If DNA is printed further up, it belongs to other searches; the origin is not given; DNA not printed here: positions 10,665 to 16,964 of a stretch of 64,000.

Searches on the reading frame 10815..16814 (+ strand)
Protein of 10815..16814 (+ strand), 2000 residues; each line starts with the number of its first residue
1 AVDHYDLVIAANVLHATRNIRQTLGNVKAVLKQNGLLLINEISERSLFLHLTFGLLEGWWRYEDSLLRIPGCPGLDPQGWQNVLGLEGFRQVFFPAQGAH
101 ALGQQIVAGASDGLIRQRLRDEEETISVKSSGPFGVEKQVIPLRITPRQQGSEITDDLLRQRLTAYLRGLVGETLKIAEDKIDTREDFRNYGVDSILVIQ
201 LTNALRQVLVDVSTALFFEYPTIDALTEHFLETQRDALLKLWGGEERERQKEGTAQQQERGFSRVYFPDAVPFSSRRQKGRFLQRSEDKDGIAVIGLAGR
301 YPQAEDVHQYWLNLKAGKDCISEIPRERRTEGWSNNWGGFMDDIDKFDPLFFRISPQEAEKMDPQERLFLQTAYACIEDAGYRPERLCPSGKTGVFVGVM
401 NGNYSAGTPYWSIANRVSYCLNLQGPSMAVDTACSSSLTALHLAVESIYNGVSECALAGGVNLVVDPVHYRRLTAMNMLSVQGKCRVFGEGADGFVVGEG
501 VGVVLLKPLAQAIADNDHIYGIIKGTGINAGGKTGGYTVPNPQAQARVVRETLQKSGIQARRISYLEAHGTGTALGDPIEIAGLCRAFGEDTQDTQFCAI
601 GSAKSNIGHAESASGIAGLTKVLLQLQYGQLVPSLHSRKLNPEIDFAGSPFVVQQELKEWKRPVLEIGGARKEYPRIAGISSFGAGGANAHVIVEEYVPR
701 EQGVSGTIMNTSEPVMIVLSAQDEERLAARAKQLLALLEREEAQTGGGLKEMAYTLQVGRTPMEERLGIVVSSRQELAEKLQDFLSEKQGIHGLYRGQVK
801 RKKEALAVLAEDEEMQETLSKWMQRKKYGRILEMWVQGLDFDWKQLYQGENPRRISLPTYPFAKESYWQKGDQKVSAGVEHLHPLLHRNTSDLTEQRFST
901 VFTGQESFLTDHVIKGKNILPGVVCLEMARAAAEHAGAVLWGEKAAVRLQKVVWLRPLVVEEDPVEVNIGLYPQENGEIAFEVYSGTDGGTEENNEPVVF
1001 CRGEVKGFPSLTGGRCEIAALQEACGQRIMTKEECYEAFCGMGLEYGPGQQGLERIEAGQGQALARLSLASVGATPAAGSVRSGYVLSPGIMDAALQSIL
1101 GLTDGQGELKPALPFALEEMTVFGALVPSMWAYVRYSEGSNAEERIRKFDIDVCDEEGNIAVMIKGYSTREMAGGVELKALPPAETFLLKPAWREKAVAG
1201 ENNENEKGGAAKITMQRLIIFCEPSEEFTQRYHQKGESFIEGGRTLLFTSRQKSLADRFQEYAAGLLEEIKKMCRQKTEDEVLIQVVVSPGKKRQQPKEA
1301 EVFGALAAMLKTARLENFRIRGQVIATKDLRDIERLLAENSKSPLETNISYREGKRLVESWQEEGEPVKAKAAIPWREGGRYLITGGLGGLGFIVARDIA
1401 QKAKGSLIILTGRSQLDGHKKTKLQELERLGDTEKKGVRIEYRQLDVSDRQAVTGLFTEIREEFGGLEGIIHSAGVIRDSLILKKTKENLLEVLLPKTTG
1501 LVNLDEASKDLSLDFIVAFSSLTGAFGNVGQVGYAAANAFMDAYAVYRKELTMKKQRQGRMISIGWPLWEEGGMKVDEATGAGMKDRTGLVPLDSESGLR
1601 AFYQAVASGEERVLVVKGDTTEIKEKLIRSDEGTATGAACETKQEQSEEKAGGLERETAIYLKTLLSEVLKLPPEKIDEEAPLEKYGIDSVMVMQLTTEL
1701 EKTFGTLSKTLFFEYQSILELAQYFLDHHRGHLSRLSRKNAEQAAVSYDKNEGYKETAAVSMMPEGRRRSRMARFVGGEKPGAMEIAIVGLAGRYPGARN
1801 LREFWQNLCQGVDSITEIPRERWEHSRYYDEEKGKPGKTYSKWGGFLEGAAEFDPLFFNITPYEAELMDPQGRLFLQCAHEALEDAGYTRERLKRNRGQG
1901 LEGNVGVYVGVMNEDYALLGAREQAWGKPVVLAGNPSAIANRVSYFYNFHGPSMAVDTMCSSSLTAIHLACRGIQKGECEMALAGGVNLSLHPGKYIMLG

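Call 13: search_protein_families(library=pfam, proteins=[window:10815-16814:+], max_evalue=0.0001)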
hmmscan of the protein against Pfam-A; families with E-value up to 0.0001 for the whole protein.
window:10815-16814:+ (2000 aa): 14 families
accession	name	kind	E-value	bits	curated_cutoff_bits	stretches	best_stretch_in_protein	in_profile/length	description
PF00109.32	ketoacyl-synt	-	7.2e-153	507.8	20.8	2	291-512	3-252/252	Beta-ketoacyl synthase, N-terminal domain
PF08659.16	KR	-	3.8e-48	164.2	22.6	1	1380-1571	1-180/180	KR domain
PF02801.28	Ketoacyl-synt_C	-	9.6e-40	135.7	20.8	1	520-636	1-117/119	Beta-ketoacyl synthase, C-terminal domain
PF00550.31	PP-binding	-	3.6e-33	114.1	20.8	2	1661-1724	2-66/67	Phosphopantetheine attachment site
PF21089.3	PKS_DH_N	-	5.7e-29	100.5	27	1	883-985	1-102/103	Polyketide synthase dehydratase domain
PF14765.12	PS-DH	-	2.8e-28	99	23.7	1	1019-1173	7-160/166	Polyketide synthase dehydratase N-terminal domain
PF22336.2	RhiE-like_linker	-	3.8e-18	65.7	27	1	718-787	1-66/67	RhiE-like, KS-MAT linker domain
PF00108.29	Thiolase_N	-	2.2e-14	53.9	26.4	2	1950-1987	75-112/260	Thiolase, N-terminal domain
PF22621.2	CurL-like_PKS_C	-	1e-12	48.2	27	1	716-781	2-64/64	CurL-like, PKS C-terminal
PF23297.2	ACP_SdgA_C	-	4e-12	46.5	27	0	171-208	19-56/95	Highly reducing polyketide synthase sdgA, C-terminal ACP domain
PF00106.31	adh_short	-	1.5e-11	44.6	26.6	1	1383-1544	4-159/195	short chain dehydrogenase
PF16197.11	KAsynt_C_assoc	-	7e-09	36.5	33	1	641-742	2-88/111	Ketoacyl-synthetase C-terminal extension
PF13561.12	adh_short_C2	-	3e-07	30.7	27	1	1391-1538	8-147/236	Enoyl-(Acyl carrier protein) reductase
PF08242.18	Methyltransf_12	-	5.5e-06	27.5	30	1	4-37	65-98/98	Methyltransferase domain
